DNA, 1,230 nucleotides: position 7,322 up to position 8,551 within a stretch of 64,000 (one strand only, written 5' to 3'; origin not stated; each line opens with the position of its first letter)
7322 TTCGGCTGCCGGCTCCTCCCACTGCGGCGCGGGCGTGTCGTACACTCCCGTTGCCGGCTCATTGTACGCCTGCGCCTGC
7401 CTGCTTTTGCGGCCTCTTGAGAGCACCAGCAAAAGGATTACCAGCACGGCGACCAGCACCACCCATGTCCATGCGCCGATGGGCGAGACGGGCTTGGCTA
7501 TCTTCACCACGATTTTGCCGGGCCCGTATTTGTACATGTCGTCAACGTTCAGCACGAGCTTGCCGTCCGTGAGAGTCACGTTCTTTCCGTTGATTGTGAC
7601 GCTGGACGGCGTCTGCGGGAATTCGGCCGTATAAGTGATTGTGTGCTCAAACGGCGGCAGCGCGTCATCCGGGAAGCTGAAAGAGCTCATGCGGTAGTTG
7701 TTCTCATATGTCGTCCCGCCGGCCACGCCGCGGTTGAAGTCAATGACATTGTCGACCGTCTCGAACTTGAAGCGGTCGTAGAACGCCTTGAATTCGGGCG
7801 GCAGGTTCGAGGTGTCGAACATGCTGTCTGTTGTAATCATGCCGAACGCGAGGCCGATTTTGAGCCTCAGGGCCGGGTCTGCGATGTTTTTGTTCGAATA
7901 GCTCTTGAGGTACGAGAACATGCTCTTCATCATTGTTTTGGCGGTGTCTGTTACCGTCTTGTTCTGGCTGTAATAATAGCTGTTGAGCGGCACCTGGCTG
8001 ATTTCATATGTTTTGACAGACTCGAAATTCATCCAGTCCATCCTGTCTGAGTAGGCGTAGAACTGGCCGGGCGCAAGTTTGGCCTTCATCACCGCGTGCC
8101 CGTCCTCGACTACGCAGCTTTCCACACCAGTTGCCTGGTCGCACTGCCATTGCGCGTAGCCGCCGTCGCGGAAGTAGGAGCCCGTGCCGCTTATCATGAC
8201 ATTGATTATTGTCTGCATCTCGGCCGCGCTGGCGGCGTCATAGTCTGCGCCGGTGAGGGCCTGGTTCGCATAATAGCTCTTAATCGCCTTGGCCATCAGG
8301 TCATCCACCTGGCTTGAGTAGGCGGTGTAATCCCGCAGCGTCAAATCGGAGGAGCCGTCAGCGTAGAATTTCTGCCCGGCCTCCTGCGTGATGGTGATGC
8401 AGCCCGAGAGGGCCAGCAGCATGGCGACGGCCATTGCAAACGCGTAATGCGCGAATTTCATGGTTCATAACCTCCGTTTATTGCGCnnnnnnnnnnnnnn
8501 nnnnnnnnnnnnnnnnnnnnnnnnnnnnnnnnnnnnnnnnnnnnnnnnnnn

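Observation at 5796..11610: Tandem array of four paralogous, doubly anchored surface (lipo)proteins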

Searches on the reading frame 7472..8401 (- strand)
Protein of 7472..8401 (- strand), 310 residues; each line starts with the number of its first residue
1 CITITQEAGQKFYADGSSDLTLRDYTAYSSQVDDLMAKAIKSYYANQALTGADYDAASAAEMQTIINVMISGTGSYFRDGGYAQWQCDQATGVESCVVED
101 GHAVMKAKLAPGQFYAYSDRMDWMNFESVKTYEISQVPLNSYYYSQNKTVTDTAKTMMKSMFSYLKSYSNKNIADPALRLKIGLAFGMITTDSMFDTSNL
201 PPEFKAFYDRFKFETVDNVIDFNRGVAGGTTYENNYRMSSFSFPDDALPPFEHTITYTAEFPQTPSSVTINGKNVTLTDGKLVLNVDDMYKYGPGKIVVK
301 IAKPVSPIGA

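Call 53: predict_structure(alignment_id=A5)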
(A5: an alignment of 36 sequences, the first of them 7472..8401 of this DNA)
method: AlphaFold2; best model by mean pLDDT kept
length: 310 residues; sequences in the alignment: 36
mean_pLDDT: 90.4   pTM: 0.88
mean pLDDT of the five models: 90.4, 89.6, 89.6, 89.1, 88.9
residues with pLDDT >= 90: 205; 70-90: 89; 50-70: 16; < 50: 0
segments of 3 or more residues with pLDDT < 50: none
pLDDT, mean of each block of 10 residues (from residue 1): 94 98 93 83 78 72 88 94 98 98 98 98 96 98 93 93 94 92 84 82 77 76 96 91 72 95 97 96 97 98 84
secondary structure, 60 per line:
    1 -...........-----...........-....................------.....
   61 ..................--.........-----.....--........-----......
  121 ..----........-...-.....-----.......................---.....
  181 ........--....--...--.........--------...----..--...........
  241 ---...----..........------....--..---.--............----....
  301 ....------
elements in order: E2-12 E18-28 H30-49 H56-78 H81-89 E95-99 E102-109 E115-122 E127-134 E136-138 H140-144 H150-172 H176-188 H191-194 H202-210 E219-221 H232-240 E251-260 E267-270 E281-285 H286-292 E297-304

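Call 62: search_protein_families(library=pfam, alignment_id=A5, max_evalue=10)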
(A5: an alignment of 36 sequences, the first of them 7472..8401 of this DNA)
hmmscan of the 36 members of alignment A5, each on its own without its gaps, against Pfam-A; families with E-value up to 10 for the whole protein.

A. member 1, window:7472-8401:- (310 aa): 3 families
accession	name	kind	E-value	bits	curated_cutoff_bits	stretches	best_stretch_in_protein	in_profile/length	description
PF07071.17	KDGP_aldolase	-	0.041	14.1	26.7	1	36-75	76-115/218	KDGP aldolase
PF00778.23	DIX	-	0.044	14.1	22.2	1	254-292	3-43/77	DIX domain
PF00086.23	Thyroglobulin_1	-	0.054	13.4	20.6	1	78-108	29-59/67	Thyroglobulin type-1 repeat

B. families by the number of members that match (of 36 scanned): 30 families (the first 25 are shown)
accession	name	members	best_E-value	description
PF13974.11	YebO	2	0.07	YebO-like protein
PF06024.17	Orf78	2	0.22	Orf78 (ac78)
PF24284.1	DUF7472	1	0.014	Family of unknown function (DUF7472)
PF19762.4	DUF6249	1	0.025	Domain of unknown function (DUF6249)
PF00746.26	Gram_pos_anchor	1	0.026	LPXTG cell wall anchor motif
PF19027.5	DUF5752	1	0.027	Family of unknown function (DUF5752)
PF07071.17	KDGP_aldolase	1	0.041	KDGP aldolase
PF00778.23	DIX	1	0.044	DIX domain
PF10850.13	DUF2653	1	0.046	Protein of unknown function (DUF2653)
PF00086.23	Thyroglobulin_1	1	0.054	Thyroglobulin type-1 repeat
PF23908.1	DUF7250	1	0.067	Domain of unknown function (DUF7250)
PF14155.11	DUF4307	1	0.076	Domain of unknown function (DUF4307)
PF11694.13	DUF3290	1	0.088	Protein of unknown function (DUF3290)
PF07227.17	PHD_Oberon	1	0.092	PHD - plant homeodomain finger protein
PF20611.3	DUF6801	1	0.093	Family of unknown function (DUF6801)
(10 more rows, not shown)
